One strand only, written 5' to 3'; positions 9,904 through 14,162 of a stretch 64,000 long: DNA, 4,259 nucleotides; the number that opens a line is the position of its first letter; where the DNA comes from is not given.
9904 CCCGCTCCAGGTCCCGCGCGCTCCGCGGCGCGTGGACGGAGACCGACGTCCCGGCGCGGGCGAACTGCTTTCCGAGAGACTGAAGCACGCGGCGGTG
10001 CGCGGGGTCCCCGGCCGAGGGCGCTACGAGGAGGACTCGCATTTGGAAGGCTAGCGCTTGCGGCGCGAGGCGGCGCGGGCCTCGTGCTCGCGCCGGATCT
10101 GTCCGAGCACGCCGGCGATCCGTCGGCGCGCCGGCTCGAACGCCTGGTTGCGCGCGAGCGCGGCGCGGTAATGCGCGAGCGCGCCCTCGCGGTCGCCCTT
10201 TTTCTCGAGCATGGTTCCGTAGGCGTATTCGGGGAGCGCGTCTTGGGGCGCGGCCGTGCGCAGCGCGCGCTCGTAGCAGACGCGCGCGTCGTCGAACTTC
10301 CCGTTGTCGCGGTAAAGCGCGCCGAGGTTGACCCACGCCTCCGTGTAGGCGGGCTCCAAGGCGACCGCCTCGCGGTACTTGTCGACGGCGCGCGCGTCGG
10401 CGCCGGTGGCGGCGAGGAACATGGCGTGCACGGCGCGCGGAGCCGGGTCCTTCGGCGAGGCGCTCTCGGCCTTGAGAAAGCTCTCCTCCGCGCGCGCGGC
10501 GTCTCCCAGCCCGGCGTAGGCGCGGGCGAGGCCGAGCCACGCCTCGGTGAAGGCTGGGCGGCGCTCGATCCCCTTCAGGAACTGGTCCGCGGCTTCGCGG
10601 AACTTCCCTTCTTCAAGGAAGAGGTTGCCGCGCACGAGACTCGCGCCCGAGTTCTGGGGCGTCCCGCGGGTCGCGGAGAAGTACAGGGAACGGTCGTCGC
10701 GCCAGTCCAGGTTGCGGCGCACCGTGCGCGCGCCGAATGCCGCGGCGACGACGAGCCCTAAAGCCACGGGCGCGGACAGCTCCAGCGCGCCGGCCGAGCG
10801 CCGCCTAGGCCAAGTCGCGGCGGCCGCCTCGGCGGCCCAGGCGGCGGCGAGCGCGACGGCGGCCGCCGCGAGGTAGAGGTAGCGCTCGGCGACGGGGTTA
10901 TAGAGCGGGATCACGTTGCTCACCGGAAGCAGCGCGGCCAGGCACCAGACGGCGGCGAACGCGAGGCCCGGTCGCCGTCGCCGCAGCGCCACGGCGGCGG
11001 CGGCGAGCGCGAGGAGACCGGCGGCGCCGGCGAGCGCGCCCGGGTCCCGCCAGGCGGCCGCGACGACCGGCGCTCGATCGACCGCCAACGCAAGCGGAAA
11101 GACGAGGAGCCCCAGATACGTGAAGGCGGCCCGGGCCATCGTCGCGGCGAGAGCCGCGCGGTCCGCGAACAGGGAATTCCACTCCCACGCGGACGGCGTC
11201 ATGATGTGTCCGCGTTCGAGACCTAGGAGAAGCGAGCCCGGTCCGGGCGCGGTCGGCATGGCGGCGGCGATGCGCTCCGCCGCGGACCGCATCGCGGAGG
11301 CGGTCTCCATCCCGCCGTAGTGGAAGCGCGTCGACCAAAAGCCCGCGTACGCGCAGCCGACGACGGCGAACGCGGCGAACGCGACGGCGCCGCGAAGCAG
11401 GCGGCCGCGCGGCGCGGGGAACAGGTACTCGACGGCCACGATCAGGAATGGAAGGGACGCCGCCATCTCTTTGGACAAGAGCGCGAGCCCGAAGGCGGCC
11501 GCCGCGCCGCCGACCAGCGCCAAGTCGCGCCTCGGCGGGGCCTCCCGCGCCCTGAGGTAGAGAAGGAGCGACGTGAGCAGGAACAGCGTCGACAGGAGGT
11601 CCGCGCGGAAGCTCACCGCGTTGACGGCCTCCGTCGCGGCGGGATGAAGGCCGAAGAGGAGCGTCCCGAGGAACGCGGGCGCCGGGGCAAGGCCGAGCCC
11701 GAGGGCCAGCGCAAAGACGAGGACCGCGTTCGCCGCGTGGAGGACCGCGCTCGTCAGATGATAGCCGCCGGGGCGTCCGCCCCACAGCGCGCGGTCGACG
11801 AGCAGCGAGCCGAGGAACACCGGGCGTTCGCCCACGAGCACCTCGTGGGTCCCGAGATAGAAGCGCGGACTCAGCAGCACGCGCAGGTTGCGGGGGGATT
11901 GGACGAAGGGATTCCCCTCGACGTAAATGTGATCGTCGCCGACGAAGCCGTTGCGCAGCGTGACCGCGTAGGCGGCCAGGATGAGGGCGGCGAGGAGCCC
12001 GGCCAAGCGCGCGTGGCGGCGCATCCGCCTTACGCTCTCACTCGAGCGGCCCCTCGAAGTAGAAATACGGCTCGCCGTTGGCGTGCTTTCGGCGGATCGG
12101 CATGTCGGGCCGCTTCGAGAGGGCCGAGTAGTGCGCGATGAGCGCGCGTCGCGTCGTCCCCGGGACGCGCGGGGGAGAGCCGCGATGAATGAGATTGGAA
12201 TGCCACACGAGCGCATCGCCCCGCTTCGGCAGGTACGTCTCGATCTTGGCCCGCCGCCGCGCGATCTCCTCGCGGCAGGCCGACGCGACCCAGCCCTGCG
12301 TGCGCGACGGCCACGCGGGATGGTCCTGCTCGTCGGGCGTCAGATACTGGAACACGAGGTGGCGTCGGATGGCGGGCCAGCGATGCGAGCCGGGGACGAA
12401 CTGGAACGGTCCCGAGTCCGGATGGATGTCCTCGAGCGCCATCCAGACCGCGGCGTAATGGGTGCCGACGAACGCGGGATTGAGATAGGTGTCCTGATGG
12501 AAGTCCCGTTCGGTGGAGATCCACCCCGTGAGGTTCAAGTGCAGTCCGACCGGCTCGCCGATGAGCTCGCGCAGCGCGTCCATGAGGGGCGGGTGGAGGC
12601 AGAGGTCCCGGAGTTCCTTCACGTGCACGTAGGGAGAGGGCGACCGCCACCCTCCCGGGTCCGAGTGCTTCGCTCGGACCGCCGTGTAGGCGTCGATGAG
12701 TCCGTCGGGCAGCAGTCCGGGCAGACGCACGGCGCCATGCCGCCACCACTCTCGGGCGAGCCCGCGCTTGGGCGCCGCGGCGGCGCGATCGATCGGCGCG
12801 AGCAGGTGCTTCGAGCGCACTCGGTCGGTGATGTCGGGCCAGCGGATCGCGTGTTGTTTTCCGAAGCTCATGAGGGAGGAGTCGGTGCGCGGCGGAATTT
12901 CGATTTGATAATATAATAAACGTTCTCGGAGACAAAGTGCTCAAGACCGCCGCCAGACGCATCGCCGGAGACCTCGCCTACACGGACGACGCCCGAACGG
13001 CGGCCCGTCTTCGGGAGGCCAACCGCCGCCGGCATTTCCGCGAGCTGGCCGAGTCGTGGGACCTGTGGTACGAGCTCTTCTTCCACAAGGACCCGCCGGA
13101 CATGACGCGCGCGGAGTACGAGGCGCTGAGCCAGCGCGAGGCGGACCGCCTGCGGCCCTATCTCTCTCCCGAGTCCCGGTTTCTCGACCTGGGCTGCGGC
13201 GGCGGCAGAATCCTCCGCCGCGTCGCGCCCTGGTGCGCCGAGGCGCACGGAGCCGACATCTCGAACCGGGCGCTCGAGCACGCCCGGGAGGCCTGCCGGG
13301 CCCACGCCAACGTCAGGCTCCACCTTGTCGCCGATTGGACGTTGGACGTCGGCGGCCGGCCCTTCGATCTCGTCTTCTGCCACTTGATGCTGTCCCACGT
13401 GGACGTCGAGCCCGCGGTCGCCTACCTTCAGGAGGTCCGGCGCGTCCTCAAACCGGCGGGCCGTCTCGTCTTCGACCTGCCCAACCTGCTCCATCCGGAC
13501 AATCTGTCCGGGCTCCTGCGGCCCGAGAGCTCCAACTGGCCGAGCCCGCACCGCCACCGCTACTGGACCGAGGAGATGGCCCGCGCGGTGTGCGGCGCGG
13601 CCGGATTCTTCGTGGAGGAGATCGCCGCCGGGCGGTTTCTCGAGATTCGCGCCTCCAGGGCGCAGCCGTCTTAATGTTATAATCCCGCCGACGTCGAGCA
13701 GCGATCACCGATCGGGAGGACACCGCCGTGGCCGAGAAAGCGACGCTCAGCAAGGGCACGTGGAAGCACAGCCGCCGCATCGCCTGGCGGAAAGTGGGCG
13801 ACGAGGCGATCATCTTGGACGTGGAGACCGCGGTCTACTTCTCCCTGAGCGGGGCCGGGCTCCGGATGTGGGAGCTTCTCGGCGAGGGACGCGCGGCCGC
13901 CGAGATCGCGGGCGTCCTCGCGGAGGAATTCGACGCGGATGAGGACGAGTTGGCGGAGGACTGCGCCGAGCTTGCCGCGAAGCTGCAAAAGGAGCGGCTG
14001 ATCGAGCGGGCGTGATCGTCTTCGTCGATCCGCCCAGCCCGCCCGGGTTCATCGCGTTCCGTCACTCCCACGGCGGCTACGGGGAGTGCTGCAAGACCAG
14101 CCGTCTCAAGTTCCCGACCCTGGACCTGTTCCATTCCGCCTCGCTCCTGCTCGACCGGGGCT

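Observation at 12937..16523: PqqD / B12-radical-SAM / aminotransferase cassette ending in a 36-aa Lys-rich peptide gene: candidate unclassified RiPP pathway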

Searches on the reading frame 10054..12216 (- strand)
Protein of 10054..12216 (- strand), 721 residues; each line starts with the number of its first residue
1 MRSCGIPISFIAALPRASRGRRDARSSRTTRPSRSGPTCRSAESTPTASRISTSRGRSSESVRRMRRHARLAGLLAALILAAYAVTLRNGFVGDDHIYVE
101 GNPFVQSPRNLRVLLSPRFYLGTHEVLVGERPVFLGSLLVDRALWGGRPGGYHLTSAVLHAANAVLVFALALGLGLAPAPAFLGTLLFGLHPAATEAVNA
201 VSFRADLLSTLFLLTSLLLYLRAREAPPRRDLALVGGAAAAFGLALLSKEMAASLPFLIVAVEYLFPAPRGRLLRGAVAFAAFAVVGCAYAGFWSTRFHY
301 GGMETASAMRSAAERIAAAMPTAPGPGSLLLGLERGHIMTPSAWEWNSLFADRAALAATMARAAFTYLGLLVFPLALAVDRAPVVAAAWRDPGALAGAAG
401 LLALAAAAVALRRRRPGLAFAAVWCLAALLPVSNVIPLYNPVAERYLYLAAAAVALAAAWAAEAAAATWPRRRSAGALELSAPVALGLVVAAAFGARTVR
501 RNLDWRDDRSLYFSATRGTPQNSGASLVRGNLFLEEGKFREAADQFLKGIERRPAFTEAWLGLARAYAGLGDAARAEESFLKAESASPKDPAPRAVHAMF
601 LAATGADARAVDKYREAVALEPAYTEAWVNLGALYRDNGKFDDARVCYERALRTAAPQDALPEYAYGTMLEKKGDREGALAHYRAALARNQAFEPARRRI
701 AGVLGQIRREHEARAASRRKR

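Call 5: search_protein_families(library=pfam, proteins=[window:10054-12216:-], max_evalue=0.01)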
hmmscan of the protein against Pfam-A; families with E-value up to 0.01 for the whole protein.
window:10054-12216:- (721 aa): 15 families
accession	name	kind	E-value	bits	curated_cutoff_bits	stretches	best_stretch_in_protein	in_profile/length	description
PF07719.23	TPR_2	-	2.5e-17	61.9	27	2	626-653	2-29/34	Tetratricopeptide repeat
PF00515.34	TPR_1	-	4.1e-17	61.6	27.8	1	626-653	2-29/34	Tetratricopeptide repeat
PF13414.12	TPR_11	-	2e-15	56.6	26.8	2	605-635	8-38/42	TPR repeat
PF13181.12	TPR_8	-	4.1e-15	55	25.7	2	626-653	2-29/34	Tetratricopeptide repeat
PF13432.12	TPR_16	-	3.3e-12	47.1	32.7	2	528-591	2-65/65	Tetratricopeptide repeat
PF13431.12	TPR_17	-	5.9e-12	45.3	24.4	1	614-645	2-33/34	Tetratricopeptide repeat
PF14559.12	TPR_19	-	5e-11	43.2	25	2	534-598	2-66/68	Tetratricopeptide repeat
PF13428.12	TPR_14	-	1.3e-08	35.2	23.5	2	626-667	2-42/44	Tetratricopeptide repeat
PF13176.12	TPR_7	-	1.8e-08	34.3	27.9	1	627-658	1-31/36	Tetratricopeptide repeat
PF13424.12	TPR_12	-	5e-08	33.5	30.1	1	627-690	5-75/77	Tetratricopeptide repeat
PF24575.1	TPR_Slam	-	7.8e-07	29.9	35.2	1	657-714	44-101/104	Surface lipoprotein assembly modifier, N-terminal TPR repeats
PF23914.1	TPR_CcmH_CycH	-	5e-06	26.9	42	1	553-659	46-155/158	Cytochrome c-type biogenesis protein H TPR domain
PF13374.12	TPR_10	-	0.0018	18.6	27.5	1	630-654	7-31/42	Tetratricopeptide repeat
PF09976.15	TPR_21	-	0.0021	18.3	25.5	1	537-658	56-179/193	Tetratricopeptide repeat-like domain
PF23241.1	HAT_PRP39_C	-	0.004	17.7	33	1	603-691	37-124/139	PRP39 C-terminal HAT repeat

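Call 6: search_protein_families(library=ncbifam, proteins=[window:10054-12216:-], max_evalue=0.01)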
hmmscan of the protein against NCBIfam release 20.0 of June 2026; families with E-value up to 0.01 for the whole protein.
window:10054-12216:- (721 aa): 18 families
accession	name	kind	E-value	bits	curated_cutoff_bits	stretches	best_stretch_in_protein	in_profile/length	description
TIGR02917.1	PEP_TPR_lipo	equivalog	2.9e-14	51.9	312.2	1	515-692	389-565/899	XrtA/PEP-CTERM system TPR-repeat protein PrsT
TIGR02521.1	type_IV_pilW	equivalog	1.1e-13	51.3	154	2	604-695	44-134/234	type IV pilus biogenesis/stability protein PilW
NF033920.0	C39_PA2778_fam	equivalog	1e-11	44.7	150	1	503-585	170-252/255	PA2778 family cysteine peptidase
NF033762.1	social_mot_Tgl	equivalog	2.8e-11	43.2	225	1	578-693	52-169/252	social motility TPR repeat lipoprotein Tgl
NF040959.1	MamA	equivalog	2.3e-09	37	200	1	600-712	80-190/204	magnetosome protein MamA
TIGR00990.1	3a0801s09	subfamily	4.7e-09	35.4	757.25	1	529-701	337-508/615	mitochondrial import receptor subunit TOM70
TIGR02552.1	LcrH_SycD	equivalog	1.5e-08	34.4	104.8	2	605-692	32-118/136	SycD/LcrH family type III secretion system chaperone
TIGR04510.1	mod_pep_cyc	subfamily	2.3e-07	29.7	400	1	530-718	405-592/814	putative peptide modification system cyclase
NF033758.1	gliding_GltE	equivalog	5.1e-07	29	225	1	529-701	92-263/411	adventurous gliding motility TPR repeat lipoprotein GltE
TIGR02795.1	tol_pal_ybgF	equivalog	6.7e-06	26.7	90.1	1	523-593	39-112/119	tol-pal system protein YbgF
TIGR03939.1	PGA_TPR_OMP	equivalog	1.9e-05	23.1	366.65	1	536-631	99-194/800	poly-beta-1,6 N-acetyl-D-glucosamine export porin PgaA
NF047507.1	TPR_BatC_Lepto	exception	6.4e-05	22.5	175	0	639-700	72-136/214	TPR repeat-containing protein BatC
NF040561.1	PrimPol_Msp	equivalog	7.2e-05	21.5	200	0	522-577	24-76/515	CRISPR-associated primase-polymerase type A1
NF002725.1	PRK02603.1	equivalog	8.6e-05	22.6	143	0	602-654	46-101/173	photosystem I assembly protein Ycf3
NF008520.0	PRK11447.1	equivalog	0.00026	18.9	858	0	507-618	621-738/1157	cellulose synthase complex outer membrane protein BcsC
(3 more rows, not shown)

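Call 67: search_solved_structures(query=window:10054-12024:-, max_evalue=1)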
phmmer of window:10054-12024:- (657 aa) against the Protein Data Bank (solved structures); distinct sequences matched with E-value up to 1: 135 (the best 60 are shown).
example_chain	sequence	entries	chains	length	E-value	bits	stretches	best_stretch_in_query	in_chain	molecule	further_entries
9qhb_A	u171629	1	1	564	2.1e-77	264.4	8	458-635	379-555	Engineered tetratricopeptide repeat protein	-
7yeh_B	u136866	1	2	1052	1.3e-27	99.9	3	462-641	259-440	UDP-N-acetylglucosamine--peptide N-acetylglucosaminyltransferase 110 kDa subunit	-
7yea_A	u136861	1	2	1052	1.3e-27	99.9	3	462-641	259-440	UDP-N-acetylglucosamine--peptide N-acetylglucosaminyltransferase 110 kDa subunit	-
7ntf_A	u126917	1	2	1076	1.5e-27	99.8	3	463-641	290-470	Isoform 1 of UDP-N-acetylglucosamine--peptide N-acetylglucosaminyltransferase 110 kDa subu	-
6eou_A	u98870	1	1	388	6.2e-26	94.4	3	477-648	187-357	UDP-N-acetylglucosamine--peptide N-acetylglucosaminyltransferase 110 kDa subunit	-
8bu0_A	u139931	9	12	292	6.9e-26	94.3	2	461-637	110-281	Consensus tetratricopeptide repeat protein | Crystal structure of an 8-repeat consensus TPR superhelix with Zinc. | Monomer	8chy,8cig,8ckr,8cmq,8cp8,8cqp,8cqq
1w3b_A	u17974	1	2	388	6.7e-25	91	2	474-648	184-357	UDP-N-ACETYLGLUCOSAMINE--PEPTIDE N-ACETYLGLUCOSAMINYLTRANSFERASE 110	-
9qhc_A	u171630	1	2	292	5e-24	88.1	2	465-623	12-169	Engineered tetratricopeptide repeat protein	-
7y4i_A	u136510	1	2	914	8.5e-21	77.5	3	432-637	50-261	Probable UDP-N-acetylglucosamine--peptide N-acetylglucosaminyltransferase SPINDLY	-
8dtf_A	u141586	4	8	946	1e-20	77.2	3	432-637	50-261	Probable UDP-N-acetylglucosamine--peptide N-acetylglucosaminyltransferase SPINDLY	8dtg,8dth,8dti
8ch0_A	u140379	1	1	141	6e-12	48.2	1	465-589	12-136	Consensus tetratricopeptide repeat protein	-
2fo7_A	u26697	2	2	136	7.6e-12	47.9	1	465-589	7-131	SYNTHETIC CONSENSUS TPR PROTEIN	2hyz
6vfi_B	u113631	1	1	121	7.4e-11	44.6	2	545-624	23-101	O43_dn18B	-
7obi_A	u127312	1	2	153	7.7e-11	44.6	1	465-595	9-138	CTPR-rv4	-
9gzg_A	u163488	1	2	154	1.1e-10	44.1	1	466-604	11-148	Engineered CTPR protein with glutamic acids for conductivity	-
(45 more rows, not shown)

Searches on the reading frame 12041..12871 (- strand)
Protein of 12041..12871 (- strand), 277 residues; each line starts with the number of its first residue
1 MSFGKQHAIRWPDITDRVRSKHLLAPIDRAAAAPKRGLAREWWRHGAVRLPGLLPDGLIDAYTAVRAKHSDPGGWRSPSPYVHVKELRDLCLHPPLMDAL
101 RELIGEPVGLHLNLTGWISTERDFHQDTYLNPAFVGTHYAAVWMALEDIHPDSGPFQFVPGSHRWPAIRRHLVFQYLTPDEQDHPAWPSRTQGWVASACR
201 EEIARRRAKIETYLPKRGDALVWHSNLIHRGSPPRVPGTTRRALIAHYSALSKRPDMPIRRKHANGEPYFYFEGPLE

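Call 5: search_protein_families(library=pfam, proteins=[window:12041-12871:-], max_evalue=0.01)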
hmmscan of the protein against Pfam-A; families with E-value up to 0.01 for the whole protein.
window:12041-12871:- (277 aa): 1 family
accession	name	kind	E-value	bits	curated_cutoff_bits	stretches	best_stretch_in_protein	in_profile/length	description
PF05721.19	PhyH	-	1e-17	65.6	22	1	86-241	60-211/213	Phytanoyl-CoA dioxygenase (PhyH)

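Call 6: search_protein_families(library=ncbifam, proteins=[window:12041-12871:-], max_evalue=0.01)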
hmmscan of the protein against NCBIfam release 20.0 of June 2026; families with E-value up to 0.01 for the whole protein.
window:12041-12871:- (277 aa): 0 families

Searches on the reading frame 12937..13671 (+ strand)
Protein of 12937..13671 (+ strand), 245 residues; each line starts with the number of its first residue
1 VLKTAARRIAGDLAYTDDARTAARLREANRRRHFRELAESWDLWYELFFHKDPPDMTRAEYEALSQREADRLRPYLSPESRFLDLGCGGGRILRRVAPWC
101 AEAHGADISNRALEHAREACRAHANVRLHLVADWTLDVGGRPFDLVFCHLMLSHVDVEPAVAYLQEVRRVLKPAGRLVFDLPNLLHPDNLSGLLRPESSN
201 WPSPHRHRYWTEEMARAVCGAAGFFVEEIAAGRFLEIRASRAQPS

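Call 5: search_protein_families(library=pfam, proteins=[window:12937-13671:+], max_evalue=0.01)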
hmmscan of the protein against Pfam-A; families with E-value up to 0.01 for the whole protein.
window:12937-13671:+ (245 aa): 11 families
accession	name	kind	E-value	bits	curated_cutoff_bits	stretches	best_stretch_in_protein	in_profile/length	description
PF13649.12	Methyltransf_25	-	1.9e-18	67.4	27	1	83-175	2-97/97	Methyltransferase domain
PF08241.18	Methyltransf_11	-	1.4e-16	61.3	21.2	1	83-179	1-95/95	Methyltransferase domain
PF08242.18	Methyltransf_12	-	7.2e-16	59.1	30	1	83-177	1-98/98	Methyltransferase domain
PF13847.12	Methyltransf_31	-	4.6e-15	56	27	1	78-186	3-114/145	Methyltransferase domain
PF13489.12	Methyltransf_23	-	3.2e-14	53.4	27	1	66-226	10-161/164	Methyltransferase domain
PF02353.26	CMAS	-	1.8e-07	31.2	27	1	70-182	56-167/273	Mycolic acid cyclopropane synthetase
PF05175.20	MTS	-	0.00047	20.3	23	1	79-148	32-104/170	Methyltransferase small domain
PF05401.17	NodS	-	0.00052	20.3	24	1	51-180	16-145/201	Nodulation protein S (NodS)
PF01209.24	Ubie_methyltran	-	0.00067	19.5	20.1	1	80-178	49-150/233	ubiE/COQ5 methyltransferase family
PF05219.18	DREV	-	0.0021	17.7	26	1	79-181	95-188/265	DREV methyltransferase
PF01739.24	CheR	-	0.0093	15.9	27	0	141-178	135-172/195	CheR methyltransferase, SAM binding domain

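Call 6: search_protein_families(library=ncbifam, proteins=[window:12937-13671:+], max_evalue=0.01)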
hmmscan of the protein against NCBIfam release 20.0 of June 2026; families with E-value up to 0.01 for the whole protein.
window:12937-13671:+ (245 aa): 30 families (the best 25 are shown)
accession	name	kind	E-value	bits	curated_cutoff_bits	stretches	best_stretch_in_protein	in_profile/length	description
NF043040.1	corrin_prot_MT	hypoth_equivalog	3.4e-14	52.8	180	1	75-178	38-146/216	corrinoid protein-associated methyltransferase CpaM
NF045667.1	MTase_DVU1556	equivalog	4e-13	49.3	155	1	66-179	12-119/213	DVU_1556 family methyltransferase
NF004851.0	PRK06202.1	equivalog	2.7e-10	40.1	243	1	71-170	51-157/237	hypothetical protein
TIGR01983.1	UbiG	equivalog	1.1e-08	34.7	102.95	1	77-179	48-151/228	bifunctional 2-polyprenyl-6-hydroxyphenol methylase/3-demethylubiquinol 3-O-methyltransferase UbiG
NF008686.0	PRK11705.1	equivalog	2.5e-07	30.1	400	1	76-178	165-264/383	cyclopropane fatty acyl phospholipid synthase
NF007610.0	PRK10258.1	equivalog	5.1e-07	29.3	342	1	60-180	22-139/251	malonyl-ACP O-methyltransferase BioC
NF041650.1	nod_mtase_NodS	equivalog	1e-06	28.6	300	1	51-179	11-139/190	nodulation methyltransferase NodS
TIGR01934.1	MenG_MenH_UbiE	subfamily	1.3e-06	27.9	158.35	1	78-178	39-140/223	ubiquinone/menaquinone biosynthesis methyltransferase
TIGR02072.1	BioC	equivalog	1.4e-06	28.3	184.95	1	78-221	34-169/244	malonyl-ACP O-methyltransferase BioC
NF041820.1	daptide_MTase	equivalog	3.7e-06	26.6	175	1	80-186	38-149/243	daptide-type RiPP biosynthesis methyltransferase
NF001244.0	PRK00216.1-5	equivalog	8.7e-06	25.2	216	1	78-178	48-152/236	bifunctional demethylmenaquinone methyltransferase/2-methoxy-6-polyprenyl-1,4-benzoquinol methylase UbiE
NF040703.1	cyclopro_CfaB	exception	1e-05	24.5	650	1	49-176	133-260/393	C17 cyclopropane fatty acid synthase CfaB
NF047649.1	MTase_UXPK_star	exception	2.2e-05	23.6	460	1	76-179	75-181/283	methyltransferase/UXPK-star double selenoprotein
TIGR03534.1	RF_mod_PrmC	equivalog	3.2e-05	23.5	199.1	1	59-148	71-162/253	peptide chain release factor N(5)-glutamine methyltransferase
NF041537.1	ArsM_AhpD_UU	exception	7.9e-05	21.6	510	1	80-179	78-180/345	arsenite methyltransferase/AhpD domain selenoprotein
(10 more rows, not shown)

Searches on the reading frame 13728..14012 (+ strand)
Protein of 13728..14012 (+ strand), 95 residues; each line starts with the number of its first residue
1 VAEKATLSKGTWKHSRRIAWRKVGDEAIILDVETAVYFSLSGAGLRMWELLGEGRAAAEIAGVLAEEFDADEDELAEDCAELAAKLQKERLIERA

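Call 5: search_protein_families(library=pfam, proteins=[window:13728-14012:+], max_evalue=0.01)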
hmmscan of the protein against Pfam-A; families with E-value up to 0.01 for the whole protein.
window:13728-14012:+ (95 aa): 1 family
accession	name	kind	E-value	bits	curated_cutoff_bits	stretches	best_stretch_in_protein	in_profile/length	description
PF05402.18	PqqD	-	2.9e-14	53.6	23.4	1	26-92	1-67/67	Coenzyme PQQ synthesis protein D (PqqD)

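Call 6: search_protein_families(library=ncbifam, proteins=[window:13728-14012:+], max_evalue=0.01)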
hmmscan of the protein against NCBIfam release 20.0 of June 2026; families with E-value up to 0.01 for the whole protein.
window:13728-14012:+ (95 aa): 4 families
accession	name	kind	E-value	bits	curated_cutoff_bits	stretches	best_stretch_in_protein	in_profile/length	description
NF033530.1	lasso_PqqD_Strm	exception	2.7e-09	37.1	70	1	22-92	8-78/78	lasso peptide biosynthesis PqqD family chaperone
NF033536.1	lasso_PqqD_Bac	exception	5e-09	36.2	80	1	23-93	17-87/88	lasso peptide biosynthesis PqqD family chaperone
TIGR03859.1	PQQ_PqqD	equivalog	1e-05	25.3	46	1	12-93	3-81/81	pyrroloquinoline quinone biosynthesis peptide chaperone PqqD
TIGR04302.1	geo_PqqD_fam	equivalog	0.0068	16.8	100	1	35-91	44-99/102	GeoRSP system PqqD family peptide chaperone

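Call 37: search_solved_structures(query=window:13728-14012:+, max_evalue=1, show_alignments=2)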
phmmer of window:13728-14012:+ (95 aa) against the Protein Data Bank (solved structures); distinct sequences matched with E-value up to 1: 7.
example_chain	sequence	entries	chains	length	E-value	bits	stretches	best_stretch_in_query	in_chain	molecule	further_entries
5v1u_A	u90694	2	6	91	2.1e-09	40.5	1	14-93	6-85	TbiB1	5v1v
3g2b_A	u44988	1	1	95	0.00072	22.8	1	44-92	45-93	Coenzyme PQQ synthesis protein D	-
9x90_B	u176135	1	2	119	0.0014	21.9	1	23-92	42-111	Lasso peptide biosynthesis PqqD family chaperone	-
6jx3_B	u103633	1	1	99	0.048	17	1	27-88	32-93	TfuB1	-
9x8z_B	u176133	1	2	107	0.15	15.5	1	26-80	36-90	PqqD family protein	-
5sxy_A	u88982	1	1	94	0.22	14.9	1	21-94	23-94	Bifunctional coenzyme PQQ synthesis protein C/D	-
7s6b_C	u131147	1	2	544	0.73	13.2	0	7-66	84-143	Polyketide synthase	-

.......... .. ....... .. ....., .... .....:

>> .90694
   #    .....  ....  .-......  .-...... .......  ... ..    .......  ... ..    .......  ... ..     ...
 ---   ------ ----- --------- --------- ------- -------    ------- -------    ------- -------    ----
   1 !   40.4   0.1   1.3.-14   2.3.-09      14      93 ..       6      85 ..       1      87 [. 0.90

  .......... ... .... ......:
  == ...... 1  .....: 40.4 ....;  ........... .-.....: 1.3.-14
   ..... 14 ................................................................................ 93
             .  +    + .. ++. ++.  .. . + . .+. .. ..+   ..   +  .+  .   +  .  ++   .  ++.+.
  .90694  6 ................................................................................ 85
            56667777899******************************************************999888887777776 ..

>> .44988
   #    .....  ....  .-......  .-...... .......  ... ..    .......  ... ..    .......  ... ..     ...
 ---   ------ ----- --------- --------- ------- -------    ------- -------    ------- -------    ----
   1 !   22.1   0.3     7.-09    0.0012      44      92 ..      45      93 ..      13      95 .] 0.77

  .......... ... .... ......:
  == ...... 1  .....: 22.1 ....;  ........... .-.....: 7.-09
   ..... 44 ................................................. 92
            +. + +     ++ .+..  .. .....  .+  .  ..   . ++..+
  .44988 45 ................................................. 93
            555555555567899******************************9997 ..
